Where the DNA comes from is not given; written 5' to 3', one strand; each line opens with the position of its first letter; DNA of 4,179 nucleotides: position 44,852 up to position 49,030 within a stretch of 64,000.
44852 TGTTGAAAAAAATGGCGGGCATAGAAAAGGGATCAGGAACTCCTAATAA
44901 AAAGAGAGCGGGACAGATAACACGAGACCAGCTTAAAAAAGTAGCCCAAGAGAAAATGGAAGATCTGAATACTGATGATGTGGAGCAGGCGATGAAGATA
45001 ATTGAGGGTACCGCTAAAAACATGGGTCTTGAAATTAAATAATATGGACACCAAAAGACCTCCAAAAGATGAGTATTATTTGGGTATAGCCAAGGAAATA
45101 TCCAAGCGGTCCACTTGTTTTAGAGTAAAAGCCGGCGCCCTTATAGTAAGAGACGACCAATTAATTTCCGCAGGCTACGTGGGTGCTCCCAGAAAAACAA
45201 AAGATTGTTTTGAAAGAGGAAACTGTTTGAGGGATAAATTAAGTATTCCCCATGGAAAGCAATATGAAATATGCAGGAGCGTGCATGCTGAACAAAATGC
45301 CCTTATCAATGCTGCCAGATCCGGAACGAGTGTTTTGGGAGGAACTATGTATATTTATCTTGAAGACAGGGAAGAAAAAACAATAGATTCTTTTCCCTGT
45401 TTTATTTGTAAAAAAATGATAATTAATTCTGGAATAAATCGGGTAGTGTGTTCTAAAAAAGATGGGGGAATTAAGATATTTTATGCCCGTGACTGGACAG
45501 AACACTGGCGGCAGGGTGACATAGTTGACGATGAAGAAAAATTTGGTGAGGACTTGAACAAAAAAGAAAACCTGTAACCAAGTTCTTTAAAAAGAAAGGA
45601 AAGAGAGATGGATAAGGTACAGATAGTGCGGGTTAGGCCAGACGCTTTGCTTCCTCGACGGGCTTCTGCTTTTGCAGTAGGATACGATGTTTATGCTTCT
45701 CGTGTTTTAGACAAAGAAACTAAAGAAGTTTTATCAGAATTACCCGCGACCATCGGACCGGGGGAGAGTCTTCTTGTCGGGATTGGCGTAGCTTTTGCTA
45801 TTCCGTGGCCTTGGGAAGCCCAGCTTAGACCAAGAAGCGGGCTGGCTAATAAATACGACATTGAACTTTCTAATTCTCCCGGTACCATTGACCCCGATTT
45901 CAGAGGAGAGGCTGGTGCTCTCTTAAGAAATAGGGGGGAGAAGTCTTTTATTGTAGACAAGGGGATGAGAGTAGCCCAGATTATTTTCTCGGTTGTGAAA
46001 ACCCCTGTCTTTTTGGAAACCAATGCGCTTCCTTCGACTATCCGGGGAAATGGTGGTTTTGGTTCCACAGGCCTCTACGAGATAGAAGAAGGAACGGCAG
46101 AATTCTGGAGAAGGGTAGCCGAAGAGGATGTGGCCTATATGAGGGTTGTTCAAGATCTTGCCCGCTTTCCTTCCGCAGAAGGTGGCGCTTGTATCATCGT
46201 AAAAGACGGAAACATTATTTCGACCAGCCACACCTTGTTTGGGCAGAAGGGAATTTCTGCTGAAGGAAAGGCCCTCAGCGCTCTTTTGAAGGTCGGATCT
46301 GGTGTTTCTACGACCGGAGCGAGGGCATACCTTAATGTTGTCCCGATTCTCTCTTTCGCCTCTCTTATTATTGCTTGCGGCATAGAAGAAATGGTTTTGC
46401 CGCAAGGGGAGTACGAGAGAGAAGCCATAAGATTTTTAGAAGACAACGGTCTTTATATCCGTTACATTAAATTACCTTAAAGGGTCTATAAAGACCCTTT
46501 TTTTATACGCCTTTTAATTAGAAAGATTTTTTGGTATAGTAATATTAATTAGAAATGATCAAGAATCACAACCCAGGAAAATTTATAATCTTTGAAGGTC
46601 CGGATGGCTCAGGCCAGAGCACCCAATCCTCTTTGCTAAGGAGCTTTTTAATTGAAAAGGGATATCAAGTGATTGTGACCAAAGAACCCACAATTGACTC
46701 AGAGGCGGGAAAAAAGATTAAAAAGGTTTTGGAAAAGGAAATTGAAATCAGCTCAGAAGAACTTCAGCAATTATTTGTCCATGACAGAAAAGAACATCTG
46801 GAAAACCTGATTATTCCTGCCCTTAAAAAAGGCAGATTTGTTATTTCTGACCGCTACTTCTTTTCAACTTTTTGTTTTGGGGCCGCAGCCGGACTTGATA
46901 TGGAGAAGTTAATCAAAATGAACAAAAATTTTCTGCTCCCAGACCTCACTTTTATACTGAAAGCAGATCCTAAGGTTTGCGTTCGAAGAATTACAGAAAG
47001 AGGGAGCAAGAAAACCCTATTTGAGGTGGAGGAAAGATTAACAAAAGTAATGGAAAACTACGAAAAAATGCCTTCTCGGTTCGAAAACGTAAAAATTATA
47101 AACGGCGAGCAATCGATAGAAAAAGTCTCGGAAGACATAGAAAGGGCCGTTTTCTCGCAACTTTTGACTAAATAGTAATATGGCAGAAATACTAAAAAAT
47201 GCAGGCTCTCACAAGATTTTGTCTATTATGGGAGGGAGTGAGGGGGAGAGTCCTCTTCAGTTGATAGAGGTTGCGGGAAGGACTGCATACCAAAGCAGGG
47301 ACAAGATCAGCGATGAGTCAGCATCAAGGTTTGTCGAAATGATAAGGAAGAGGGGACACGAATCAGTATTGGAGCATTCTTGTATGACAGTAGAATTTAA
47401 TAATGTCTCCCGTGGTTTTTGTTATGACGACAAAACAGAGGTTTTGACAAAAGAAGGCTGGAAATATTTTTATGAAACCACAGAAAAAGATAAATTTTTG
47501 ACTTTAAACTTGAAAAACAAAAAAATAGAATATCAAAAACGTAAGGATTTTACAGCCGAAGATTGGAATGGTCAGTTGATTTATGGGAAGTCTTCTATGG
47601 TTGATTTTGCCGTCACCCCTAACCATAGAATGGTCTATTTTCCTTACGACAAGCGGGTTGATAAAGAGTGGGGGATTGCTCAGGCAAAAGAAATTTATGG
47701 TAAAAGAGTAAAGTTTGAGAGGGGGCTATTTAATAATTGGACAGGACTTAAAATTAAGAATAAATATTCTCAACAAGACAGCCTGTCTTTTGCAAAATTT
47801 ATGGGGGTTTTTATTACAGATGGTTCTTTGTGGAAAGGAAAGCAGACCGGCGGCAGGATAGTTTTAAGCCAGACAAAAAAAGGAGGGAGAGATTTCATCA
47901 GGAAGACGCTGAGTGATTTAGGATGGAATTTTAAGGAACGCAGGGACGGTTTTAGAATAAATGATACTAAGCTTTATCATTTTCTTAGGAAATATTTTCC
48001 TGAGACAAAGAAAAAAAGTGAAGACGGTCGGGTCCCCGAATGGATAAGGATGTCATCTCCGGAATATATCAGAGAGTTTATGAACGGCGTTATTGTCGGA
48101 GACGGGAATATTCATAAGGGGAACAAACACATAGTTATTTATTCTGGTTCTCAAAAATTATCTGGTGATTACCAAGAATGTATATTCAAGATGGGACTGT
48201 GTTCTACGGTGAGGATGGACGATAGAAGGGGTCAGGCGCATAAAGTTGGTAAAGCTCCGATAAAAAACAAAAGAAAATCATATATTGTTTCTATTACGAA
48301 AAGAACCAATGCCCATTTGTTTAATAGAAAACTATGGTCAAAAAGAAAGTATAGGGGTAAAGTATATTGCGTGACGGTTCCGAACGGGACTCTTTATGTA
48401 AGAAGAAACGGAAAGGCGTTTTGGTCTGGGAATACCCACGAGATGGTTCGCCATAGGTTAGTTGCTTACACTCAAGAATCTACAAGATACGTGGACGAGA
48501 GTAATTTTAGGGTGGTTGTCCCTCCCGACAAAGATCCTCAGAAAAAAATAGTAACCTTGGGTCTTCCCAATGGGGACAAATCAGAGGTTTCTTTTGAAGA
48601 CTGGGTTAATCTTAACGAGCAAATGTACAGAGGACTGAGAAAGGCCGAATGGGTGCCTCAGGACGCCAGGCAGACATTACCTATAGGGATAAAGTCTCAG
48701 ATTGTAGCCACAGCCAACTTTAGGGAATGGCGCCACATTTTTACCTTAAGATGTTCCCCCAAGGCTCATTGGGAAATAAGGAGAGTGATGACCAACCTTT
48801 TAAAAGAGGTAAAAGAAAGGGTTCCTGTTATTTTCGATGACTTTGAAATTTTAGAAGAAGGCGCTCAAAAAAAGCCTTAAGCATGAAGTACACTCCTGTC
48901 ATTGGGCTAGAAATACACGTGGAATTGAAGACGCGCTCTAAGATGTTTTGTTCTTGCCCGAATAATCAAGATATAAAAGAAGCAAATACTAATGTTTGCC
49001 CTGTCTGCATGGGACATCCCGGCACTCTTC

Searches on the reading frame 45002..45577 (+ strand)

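Call 53: search_protein_families(library=pfam, proteins=[window:45002-45577:+], max_evalue=0.001)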
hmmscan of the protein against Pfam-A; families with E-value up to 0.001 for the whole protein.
window:45002-45577:+ (191 aa): 2 families
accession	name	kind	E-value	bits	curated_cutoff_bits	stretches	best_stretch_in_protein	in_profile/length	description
PF00383.29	dCMP_cyt_deam_1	-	2.4e-17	63.1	25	1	22-151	3-101/102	Cytidine and deoxycytidylate deaminase zinc-binding region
PF14437.12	MafB19-deam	-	2.3e-08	34.5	27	1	23-154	4-105/142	MafB19-like deaminase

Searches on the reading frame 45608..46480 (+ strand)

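Call 53: search_protein_families(library=pfam, proteins=[window:45608-46480:+], max_evalue=0.001)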
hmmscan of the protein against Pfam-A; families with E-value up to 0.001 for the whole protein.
window:45608-46480:+ (290 aa): 2 families
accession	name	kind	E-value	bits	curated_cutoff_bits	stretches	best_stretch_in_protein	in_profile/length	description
PF00692.24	dUTPase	-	4.3e-19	69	22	1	17-155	7-129/129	dUTPase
PF22769.1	DCD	-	1.4e-09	38.6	27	1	40-128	64-151/153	dCTP deaminase-like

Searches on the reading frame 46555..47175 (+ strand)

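Call 53: search_protein_families(library=pfam, proteins=[window:46555-47175:+], max_evalue=0.001)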
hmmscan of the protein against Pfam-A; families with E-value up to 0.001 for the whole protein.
window:46555-47175:+ (206 aa): 2 families
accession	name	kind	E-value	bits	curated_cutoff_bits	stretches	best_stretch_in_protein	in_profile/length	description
PF02223.23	Thymidylate_kin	-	1.1e-44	152.8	27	1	13-195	1-185/185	Thymidylate kinase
PF01712.25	dNK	-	7.7e-06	26.2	27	1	12-198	2-197/203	Deoxynucleoside kinase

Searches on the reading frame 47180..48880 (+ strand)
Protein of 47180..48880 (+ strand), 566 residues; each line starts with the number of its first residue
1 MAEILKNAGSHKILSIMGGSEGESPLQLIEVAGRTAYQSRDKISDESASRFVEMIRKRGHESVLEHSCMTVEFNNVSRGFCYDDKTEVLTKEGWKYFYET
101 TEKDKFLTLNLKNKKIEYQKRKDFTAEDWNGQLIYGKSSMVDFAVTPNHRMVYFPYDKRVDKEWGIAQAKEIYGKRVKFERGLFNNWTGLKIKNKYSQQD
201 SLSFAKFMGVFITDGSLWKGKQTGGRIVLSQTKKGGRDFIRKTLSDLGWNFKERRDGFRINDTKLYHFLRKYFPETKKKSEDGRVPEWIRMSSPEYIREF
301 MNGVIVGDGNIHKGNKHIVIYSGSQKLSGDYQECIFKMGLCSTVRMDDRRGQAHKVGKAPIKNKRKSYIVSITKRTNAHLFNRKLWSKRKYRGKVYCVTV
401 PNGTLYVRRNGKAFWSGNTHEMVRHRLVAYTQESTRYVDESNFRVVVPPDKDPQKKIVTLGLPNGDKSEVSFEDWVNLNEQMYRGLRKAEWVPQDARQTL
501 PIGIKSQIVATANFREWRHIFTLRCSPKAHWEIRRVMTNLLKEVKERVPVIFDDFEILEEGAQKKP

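Call 6: search_protein_families(library=pfam, proteins=[window:47180-48880:+], max_evalue=0.01)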
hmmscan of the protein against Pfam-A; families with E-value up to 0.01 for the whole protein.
window:47180-48880:+ (566 aa): 2 families
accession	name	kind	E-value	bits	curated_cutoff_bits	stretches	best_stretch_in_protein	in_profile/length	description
PF02511.20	Thy1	-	3.5e-42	144.8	24.8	2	419-550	71-191/191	Thymidylate synthase complementing protein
PF14528.11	LAGLIDADG_3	-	7.1e-09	36.2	22.5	1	295-383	1-79/82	LAGLIDADG-like domain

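Call 7: search_protein_families(library=ncbifam, proteins=[window:47180-48880:+], max_evalue=0.01)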
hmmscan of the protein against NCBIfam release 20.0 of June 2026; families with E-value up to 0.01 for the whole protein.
window:47180-48880:+ (566 aa): 5 families
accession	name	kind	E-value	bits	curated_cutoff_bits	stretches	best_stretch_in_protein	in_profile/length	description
TIGR02170.1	thyX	equivalog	1.5e-32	112.8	87.9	2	419-555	72-211/211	FAD-dependent thymidylate synthase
NF011287.0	PRK14698.1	equivalog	3.2e-05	22.1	1238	1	165-347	356-536/1017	V-type ATP synthase subunit A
NF011303.0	PRK14715.1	equivalog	5.2e-05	20.5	1585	1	204-361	1120-1279/1627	DNA-directed DNA polymerase II large subunit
NF011491.0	PRK14898.1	equivalog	0.00021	19.5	783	1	227-344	263-384/860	DNA-directed RNA polymerase subunit A''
NF038098.1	GyrA_w_intein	exception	0.00035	18.6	1850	1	276-425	315-464/1232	intein-containing DNA gyrase subunit A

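Call 12: find_homologous_proteins(query=window:47180-48877:+, max_evalue=0.00001)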
Query window:47180-48877:+ (566 aa): 1523 proteins with E <= 0.00001 among 6942 candidates; the best 120 are listed.
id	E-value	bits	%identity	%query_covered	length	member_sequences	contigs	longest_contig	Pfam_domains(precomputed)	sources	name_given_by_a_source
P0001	0.0e+0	1314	100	100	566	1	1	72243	PF14528.12,PF02511.21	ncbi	-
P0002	1.6e-261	887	69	98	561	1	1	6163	PF14528.12,PF02511.21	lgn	-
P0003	3.2e-242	823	72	86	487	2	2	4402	PF14528.12,PF02511.21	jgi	jgi:intein/homing endonuclease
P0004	3.7e-192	658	52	92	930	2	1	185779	PF14528.12,PF02511.21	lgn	-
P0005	3.5e-189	648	52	92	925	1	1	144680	PF14528.12,PF02511.21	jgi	jgi:intein/homing endonuclease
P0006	1.2e-187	643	53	96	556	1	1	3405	PF14528.12,PF02511.21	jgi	jgi:thymidylate synthase ThyX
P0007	3.2e-187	642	53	92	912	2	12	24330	PF14528.12,PF02511.21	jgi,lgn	jgi:hypothetical protein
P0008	1.2e-182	627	52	98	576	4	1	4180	PF14528.12,PF02511.21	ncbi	-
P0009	5.7e-180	618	51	98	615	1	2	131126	PF14528.12,PF02511.21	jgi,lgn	-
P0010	1.8e-178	613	52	98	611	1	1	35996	PF14528.12,PF02511.21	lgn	-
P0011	2.5e-178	612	54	93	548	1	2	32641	PF14528.12,PF02511.21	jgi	jgi:thymidylate synthase ThyX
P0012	1.1e-175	604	51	94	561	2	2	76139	PF14528.12,PF02511.21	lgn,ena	-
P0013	4.9e-174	598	54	86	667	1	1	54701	PF14528.12,PF02511.21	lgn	-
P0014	3.0e-173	596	51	93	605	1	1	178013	PF14528.12,PF02511.21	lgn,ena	-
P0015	4.0e-173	595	50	94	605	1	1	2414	PF14528.12,PF02511.21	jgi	-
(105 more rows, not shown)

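Call 15: list_cluster_members(proteins=[window:47180-48877:+, window:39629-43795:+, window:56966-61438:-])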
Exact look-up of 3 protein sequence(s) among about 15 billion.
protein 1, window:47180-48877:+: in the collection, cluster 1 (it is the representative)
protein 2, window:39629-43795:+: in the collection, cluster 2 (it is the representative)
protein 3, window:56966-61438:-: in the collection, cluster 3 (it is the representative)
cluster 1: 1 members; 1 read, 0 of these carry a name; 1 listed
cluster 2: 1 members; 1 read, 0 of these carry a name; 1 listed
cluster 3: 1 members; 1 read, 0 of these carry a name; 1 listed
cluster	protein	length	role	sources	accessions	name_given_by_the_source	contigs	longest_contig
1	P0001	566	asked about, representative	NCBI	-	-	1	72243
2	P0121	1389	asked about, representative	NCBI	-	-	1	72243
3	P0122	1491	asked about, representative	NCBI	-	-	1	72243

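Call 46: find_related_loci(query=A1, collection=genome_contigs, flank=3000)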
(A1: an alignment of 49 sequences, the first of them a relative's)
Query A1 (566 aa) in genome_contigs; peptide patterns used: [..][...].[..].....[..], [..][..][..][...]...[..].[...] (x = any residue, [..] = any of these).
458 stretches matched a pattern; 430 encode a relative of the query (tblastn E <= 1e-3); the best 80 are kept; 80 distinct loci.
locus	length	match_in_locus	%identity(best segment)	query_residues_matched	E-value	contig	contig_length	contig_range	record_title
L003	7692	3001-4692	32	25-558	1e-92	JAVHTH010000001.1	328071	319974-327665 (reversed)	MAG: Candidatus Fervidibacter sinensis isolate DRTY-8.bins.21.TC_201808 NODE_11_length_328071_cov_27.635734, whole genom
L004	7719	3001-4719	33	19-562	3e-83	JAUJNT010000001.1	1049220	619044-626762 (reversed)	MAG: Thermoleophilaceae bacterium isolate YX2bin39 opera_contig_7, whole genome shotgun sequence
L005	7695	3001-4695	32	28-562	1e-80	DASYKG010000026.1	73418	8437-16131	MAG TPA_asm: Solirubrobacteraceae bacterium isolate SMAG_U4316 k141_3054779, whole genome shotgun sequence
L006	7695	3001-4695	32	28-562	3e-80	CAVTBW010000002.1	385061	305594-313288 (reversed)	MAG: uncultured Solirubrobacteraceae bacterium isolate MFD02248.bin.2.90 genome assembly, contig: contig_19345, whole ge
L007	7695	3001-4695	33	28-562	2e-80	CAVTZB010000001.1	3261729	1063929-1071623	MAG: uncultured Solirubrobacteraceae bacterium isolate MFD09286.bin.1.186 genome assembly, contig: contig_24053, whole g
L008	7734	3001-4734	31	17-562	6e-80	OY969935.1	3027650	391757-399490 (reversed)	MAG: uncultured Solirubrobacteraceae bacterium isolate MFD09286.bin.2.122 genome assembly, chromosome: 1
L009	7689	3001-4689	31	28-562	7e-80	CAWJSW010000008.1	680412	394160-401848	MAG: uncultured Solirubrobacteraceae bacterium isolate MFD01248.bin.1.11 genome assembly, contig: contig_25948, whole ge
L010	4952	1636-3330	32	28-562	1e-79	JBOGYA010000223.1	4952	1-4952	MAG: Solirubrobacteraceae bacterium isolate SE1506_metabat2.bin.9 NODE_7188_length_4952_cov_1.639378, whole genome shotg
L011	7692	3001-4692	32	28-562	4e-79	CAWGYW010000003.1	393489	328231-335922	MAG: uncultured Solirubrobacteraceae bacterium isolate MFD01716.bin.3.19 genome assembly, contig: contig_31825, whole ge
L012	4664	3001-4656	32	28-549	1e-78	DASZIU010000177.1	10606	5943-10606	MAG TPA_asm: Solirubrobacteraceae bacterium isolate SMAG_U6610 k141_5162100, whole genome shotgun sequence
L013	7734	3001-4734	31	18-562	8e-79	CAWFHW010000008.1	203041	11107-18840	MAG: uncultured Solirubrobacterales bacterium isolate MFD05502.bin.1.187 genome assembly, contig: contig_58120, whole ge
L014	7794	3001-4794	31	1-562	8e-79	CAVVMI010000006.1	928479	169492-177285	MAG: uncultured Solirubrobacterales bacterium isolate MFD04463.bin.2.181 genome assembly, contig: contig_5890, whole gen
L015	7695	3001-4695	32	28-562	5e-79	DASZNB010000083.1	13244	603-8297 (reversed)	MAG TPA_asm: Solirubrobacteraceae bacterium isolate SMAG_U5906 k141_4828996, whole genome shotgun sequence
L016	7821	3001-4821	31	1-562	6e-77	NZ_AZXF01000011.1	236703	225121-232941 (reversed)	Nocardiopsis sp. CNT312 B042DRAFT_scaffold_5.6_C, whole genome shotgun sequence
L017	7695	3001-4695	32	28-562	1e-76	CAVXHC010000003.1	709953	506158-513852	MAG: uncultured Solirubrobacteraceae bacterium isolate MFD04463.bin.1.204 genome assembly, contig: contig_22425, whole g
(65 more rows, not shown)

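Call 54: predict_structure(alignment_id=A1)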
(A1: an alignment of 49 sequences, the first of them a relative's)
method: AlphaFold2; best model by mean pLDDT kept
length: 566 residues; sequences in the alignment: 49
mean_pLDDT: 89.2   pTM: 0.64
mean pLDDT of the five models: 89.2, 88.7, 88.5, 88.4, 87.8
residues with pLDDT >= 90: 382; 70-90: 148; 50-70: 14; < 50: 22
segments of 3 or more residues with pLDDT < 50: 1-6, 419-426, 561-566
pLDDT, mean of each block of 10 residues (from residue 1): 54 90 94 93 95 93 93 71 85 95 96 95 81 92 89 94 92 96 96 96 98 96 95 97 98 97 97 92 95 98 98 96 97 98 95 89 94 95 95 86 93 81 50 75 77 79 90 88 93 86 81 92 82 88 94 83 37
secondary structure, 60 per line:
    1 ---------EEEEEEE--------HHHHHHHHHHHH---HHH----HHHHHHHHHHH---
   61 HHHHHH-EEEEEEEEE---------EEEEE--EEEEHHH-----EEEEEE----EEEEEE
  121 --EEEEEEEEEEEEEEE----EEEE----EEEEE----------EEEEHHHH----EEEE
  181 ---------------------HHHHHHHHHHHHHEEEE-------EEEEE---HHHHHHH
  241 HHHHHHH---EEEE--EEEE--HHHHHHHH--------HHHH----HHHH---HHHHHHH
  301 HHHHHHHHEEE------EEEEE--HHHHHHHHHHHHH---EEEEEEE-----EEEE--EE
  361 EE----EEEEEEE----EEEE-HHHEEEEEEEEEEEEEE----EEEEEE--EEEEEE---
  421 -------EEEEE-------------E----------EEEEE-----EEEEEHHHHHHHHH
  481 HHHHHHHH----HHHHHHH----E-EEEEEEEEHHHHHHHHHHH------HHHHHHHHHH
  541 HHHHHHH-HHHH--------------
elements in order: E10-16 H25-36 H47-57 H61-66 E68-76 E86-90 E93-96 E105-110 E115-120 E123-137 E142-145 E150-154 E165-168 H169-172 E177-180 H202-214 E215-218 E226-230 H234-247 E251-254 E257-260 H263-270 H279-282 H287-290 H294-308 E309-311 E318-322 H325-337 E341-347 E353-356 E359-362 E367-373 E378-381 E386-399 E404-409 E412-417 E428-432 E457-461 E467-471 H472-488 H493-499 E506-513 H514-524 H531-547 H549-552

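Call 56: fold_search(model_id=the predicted structure, library=pdb)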
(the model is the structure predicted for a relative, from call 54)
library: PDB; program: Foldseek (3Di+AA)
matches with E <= 10: 516; with E <= 0.001: 179
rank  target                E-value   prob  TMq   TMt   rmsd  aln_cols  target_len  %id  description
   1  7qsu                  1.3e-18  1.00  0.44  0.64   5.4       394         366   17  Crystal structure of homing endonuclease-associated TliVMA intein (C1A, d333-339) (released 2022-03-30)
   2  7qss                  2.7e-15  1.00  0.43  0.54   6.6       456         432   16  Crystal structure of homing endonuclease-associated TliVMA intein (C1A) (released 2022-03-30)
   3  7qst                  1.1e-13  1.00  0.41  0.60   6.9       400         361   16  Crystal structure of homing endonuclease-associated PhoVMA intein (C1A) (released 2022-03-30)
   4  1dq3                  3.1e-12  1.00  0.42  0.51   6.5       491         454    9  CRYSTAL STRUCTURE OF AN ARCHAEAL INTEIN-ENCODED HOMING ENDONUCLEASE PI-PFUI (released 2000-07-05)
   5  1ef0_A                4.3e-12  1.00  0.40  0.51   6.3       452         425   10  CRYSTAL STRUCTURE OF PI-SCEI MINIPRECURSOR (released 2000-06-07)
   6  1vde_B                7.2e-12  1.00  0.38  0.48   6.8       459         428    9  PI-SCEI, A HOMING ENDONUCLEASE WITH PROTEIN SPLICING ACTIVITY (released 1998-04-08)
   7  2cw7                  1.0e-11  1.00  0.42  0.44   7.7       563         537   11  Crystal structure of intein homing endonuclease II (released 2006-04-18)
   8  1vde_A                2.5e-11  1.00  0.37  0.46   8.2       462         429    9  PI-SCEI, A HOMING ENDONUCLEASE WITH PROTEIN SPLICING ACTIVITY (released 1998-04-08)
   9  1jva_B                2.1e-10  1.00  0.39  0.49   6.4       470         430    9  CRYSTAL STRUCTURE OF THE VMA1-DERIVED ENDONUCLEASE BEARING THE N AND C EXTEIN PROPEPTIDES (released 2002-08-29)
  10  1lws_A                6.0e-10  1.00  0.41  0.51   6.0       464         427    9  Crystal structure of the intein homing endonuclease PI-SceI bound to its recognition sequence (released 2002-09-27)
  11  1dfa                  6.3e-10  1.00  0.39  0.51   6.9       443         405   10  CRYSTAL STRUCTURE OF PI-SCEI IN C2 SPACE GROUP (released 1999-12-08)
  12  1jva_A                1.8e-09  1.00  0.37  0.47   6.8       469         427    8  CRYSTAL STRUCTURE OF THE VMA1-DERIVED ENDONUCLEASE BEARING THE N AND C EXTEIN PROPEPTIDES (released 2002-08-29)
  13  1lwt_A                5.0e-09  1.00  0.39  0.47   7.0       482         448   10  Crystal structure of the intein homing endonuclease PI-SceI bound to its substrate DNA (Ca2+ free) (released 2002-09-27)
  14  1um2_B                8.7e-09  1.00  0.38  0.49   6.4       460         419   10  Crystal Structure of the Vma1-Derived Endonuclease with the Ligated Extein Segment (released 2004-09-22)
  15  1um2_A                3.2e-08  1.00  0.37  0.47   6.9       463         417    8  Crystal Structure of the Vma1-Derived Endonuclease with the Ligated Extein Segment (released 2004-09-22)
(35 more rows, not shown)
